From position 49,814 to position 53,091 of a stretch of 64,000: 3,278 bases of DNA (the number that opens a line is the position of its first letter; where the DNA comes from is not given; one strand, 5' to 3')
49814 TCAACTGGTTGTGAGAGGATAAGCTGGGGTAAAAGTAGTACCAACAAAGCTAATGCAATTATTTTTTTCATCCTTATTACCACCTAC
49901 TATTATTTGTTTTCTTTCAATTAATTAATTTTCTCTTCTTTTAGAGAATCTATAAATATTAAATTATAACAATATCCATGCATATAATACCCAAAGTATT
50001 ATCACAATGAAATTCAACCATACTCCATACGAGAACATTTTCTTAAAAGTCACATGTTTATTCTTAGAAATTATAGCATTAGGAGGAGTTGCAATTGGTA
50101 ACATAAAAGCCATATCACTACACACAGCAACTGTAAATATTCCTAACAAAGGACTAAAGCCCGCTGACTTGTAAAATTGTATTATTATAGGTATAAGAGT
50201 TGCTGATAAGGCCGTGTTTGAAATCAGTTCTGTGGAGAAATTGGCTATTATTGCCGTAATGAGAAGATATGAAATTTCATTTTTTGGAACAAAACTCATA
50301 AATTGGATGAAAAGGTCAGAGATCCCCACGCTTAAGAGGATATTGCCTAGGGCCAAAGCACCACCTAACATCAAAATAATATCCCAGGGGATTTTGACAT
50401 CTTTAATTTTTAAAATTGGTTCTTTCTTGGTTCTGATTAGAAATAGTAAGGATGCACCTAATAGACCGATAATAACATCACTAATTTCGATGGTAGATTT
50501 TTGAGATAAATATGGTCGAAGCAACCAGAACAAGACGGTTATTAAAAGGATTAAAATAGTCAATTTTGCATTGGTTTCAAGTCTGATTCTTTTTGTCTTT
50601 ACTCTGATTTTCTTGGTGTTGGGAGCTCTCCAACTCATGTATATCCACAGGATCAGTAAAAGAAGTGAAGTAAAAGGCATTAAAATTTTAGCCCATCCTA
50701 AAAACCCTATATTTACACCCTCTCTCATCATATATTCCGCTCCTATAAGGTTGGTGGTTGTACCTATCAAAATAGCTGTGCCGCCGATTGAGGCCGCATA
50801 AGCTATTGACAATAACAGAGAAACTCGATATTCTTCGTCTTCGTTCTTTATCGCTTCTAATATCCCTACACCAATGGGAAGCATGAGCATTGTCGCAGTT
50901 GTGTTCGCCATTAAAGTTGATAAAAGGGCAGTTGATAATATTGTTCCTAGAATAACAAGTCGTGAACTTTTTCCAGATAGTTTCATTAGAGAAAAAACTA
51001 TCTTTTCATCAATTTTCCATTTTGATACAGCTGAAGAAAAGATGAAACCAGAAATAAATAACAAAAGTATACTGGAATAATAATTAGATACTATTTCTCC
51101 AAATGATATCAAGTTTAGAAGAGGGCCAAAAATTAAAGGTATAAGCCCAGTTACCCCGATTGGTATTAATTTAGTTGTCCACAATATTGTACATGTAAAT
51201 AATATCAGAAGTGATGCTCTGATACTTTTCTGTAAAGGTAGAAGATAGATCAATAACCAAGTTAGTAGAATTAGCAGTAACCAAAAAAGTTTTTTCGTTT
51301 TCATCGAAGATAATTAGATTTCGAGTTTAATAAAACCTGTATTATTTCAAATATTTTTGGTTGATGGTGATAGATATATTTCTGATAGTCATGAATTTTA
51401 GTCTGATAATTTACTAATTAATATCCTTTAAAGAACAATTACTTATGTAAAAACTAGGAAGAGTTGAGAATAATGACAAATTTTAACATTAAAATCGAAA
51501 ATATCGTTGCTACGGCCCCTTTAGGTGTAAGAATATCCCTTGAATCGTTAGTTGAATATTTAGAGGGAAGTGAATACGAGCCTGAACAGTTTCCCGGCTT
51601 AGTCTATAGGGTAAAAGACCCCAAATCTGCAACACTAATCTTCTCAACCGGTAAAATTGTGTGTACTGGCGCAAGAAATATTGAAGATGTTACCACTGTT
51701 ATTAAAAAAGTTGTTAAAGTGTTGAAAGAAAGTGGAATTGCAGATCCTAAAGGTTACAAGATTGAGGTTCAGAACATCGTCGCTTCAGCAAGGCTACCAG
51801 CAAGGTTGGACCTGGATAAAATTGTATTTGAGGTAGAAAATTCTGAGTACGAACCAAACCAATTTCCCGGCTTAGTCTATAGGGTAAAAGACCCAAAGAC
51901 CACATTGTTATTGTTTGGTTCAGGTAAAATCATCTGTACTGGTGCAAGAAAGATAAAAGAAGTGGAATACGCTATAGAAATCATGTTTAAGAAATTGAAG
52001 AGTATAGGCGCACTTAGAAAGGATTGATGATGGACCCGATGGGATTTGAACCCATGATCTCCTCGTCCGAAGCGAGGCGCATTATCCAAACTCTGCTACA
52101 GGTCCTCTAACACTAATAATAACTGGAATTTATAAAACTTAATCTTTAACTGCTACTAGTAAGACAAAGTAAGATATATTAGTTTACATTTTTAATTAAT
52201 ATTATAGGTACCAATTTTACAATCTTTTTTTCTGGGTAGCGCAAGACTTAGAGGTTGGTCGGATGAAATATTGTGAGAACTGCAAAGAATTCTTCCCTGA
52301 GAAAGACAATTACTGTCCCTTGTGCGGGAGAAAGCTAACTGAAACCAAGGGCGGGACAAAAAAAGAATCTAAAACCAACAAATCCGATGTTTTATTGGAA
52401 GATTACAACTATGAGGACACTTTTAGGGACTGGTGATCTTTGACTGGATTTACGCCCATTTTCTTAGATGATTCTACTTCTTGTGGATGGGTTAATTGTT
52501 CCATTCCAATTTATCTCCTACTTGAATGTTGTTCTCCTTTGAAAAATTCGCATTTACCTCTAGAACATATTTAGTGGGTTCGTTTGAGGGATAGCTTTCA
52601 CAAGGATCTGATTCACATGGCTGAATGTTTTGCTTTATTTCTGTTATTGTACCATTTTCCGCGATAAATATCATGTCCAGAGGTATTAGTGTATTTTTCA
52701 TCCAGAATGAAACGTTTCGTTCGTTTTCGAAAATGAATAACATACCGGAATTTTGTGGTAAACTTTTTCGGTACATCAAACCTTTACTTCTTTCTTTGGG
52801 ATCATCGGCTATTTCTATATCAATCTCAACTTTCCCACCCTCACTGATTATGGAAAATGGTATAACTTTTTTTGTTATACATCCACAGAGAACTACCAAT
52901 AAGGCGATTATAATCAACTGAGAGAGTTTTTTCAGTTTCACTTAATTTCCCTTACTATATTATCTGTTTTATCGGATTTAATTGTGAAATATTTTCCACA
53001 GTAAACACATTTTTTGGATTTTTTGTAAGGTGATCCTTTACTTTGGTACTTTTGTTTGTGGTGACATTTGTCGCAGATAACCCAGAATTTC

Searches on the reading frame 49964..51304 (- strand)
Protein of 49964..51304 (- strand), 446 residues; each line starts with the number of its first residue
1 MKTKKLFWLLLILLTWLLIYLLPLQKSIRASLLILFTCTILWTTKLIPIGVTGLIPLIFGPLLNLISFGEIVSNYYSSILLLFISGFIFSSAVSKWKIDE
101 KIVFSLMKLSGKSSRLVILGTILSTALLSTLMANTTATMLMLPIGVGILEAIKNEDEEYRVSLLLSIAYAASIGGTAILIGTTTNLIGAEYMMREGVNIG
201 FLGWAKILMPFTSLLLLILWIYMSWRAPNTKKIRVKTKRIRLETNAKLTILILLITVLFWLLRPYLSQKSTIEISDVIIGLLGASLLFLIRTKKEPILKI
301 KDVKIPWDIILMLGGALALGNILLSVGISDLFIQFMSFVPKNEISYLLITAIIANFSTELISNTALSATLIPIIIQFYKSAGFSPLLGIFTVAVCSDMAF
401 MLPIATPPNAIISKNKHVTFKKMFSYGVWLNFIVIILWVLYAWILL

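Call 32: search_protein_families(library=pfam, proteins=[window:49964-51304:-], max_evalue=0.00001)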
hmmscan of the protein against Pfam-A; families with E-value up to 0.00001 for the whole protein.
window:49964-51304:- (446 aa): 2 families
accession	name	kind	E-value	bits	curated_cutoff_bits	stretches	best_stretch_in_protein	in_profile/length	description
PF03600.22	CitMHS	-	3.3e-46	158.4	31.9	2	40-392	2-335/336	Citrate transporter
PF00939.25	Na_sulph_symp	-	1.7e-37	130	27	1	5-444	3-467/472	Sodium:sulfate symporter transmembrane region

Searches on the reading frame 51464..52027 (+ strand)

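Call 6: search_protein_families(library=ncbifam, proteins=[window:51464-52027:+], max_evalue=0.001)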
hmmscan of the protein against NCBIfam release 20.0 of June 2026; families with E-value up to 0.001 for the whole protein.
window:51464-52027:+ (187 aa): 10 families
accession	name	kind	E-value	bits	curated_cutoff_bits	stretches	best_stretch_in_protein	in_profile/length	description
NF001592.0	PRK00394.1-1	equivalog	4.8e-64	215.4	270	1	7-185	6-184/194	TATA-box-binding protein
NF001597.0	PRK00394.2-2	subfamily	7.2e-64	214.6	255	1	5-182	2-181/183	TATA-box-binding protein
NF001601.0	PRK00394.2-6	equivalog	3.5e-63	212.4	316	1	4-178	1-175/181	TATA-box-binding protein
NF001594.0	PRK00394.1-3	equivalog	4.5e-61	205.4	278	1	6-181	2-177/182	TATA-box-binding protein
NF001595.0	PRK00394.1-5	subfamily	5.3e-61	205.6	288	1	8-184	7-185/186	TATA-box-binding protein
NF001593.0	PRK00394.1-2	subfamily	5e-58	195.6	181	2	80-181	80-183/184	TATA-box-binding protein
NF001598.0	PRK00394.2-3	equivalog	1.4e-57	194.3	330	1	8-182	6-182/184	TATA-box-binding protein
NF001596.0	PRK00394.2-1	subfamily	1.4e-54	184.7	347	1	4-184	1-183/183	TATA-box-binding protein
NF001599.0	PRK00394.2-4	subfamily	6.4e-50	169.5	307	1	8-184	4-184/185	TATA-box-binding protein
NF001600.0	PRK00394.2-5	equivalog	2.8e-49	167.2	308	1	8-183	8-185/186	TATA-box-binding protein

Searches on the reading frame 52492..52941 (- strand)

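Call 6: search_protein_families(library=ncbifam, proteins=[window:52492-52941:-], max_evalue=0.001)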
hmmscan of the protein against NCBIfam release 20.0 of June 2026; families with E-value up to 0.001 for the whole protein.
window:52492-52941:- (149 aa): 1 family
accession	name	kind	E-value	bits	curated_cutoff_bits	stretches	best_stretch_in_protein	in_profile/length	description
NF002996.0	PRK03760.1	equivalog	1.9e-11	43.9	146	1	34-148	9-117/121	hypothetical protein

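Call 58: search_protein_families(library=pfam, proteins=[window:52492-52941:-], max_evalue=0.001)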
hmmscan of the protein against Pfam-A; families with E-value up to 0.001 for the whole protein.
window:52492-52941:- (149 aa): 1 family
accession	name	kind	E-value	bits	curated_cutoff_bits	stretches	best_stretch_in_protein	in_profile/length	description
PF02643.20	DUF192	-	9.2e-38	128.7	27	1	40-147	1-96/96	Uncharacterized ACR, COG1430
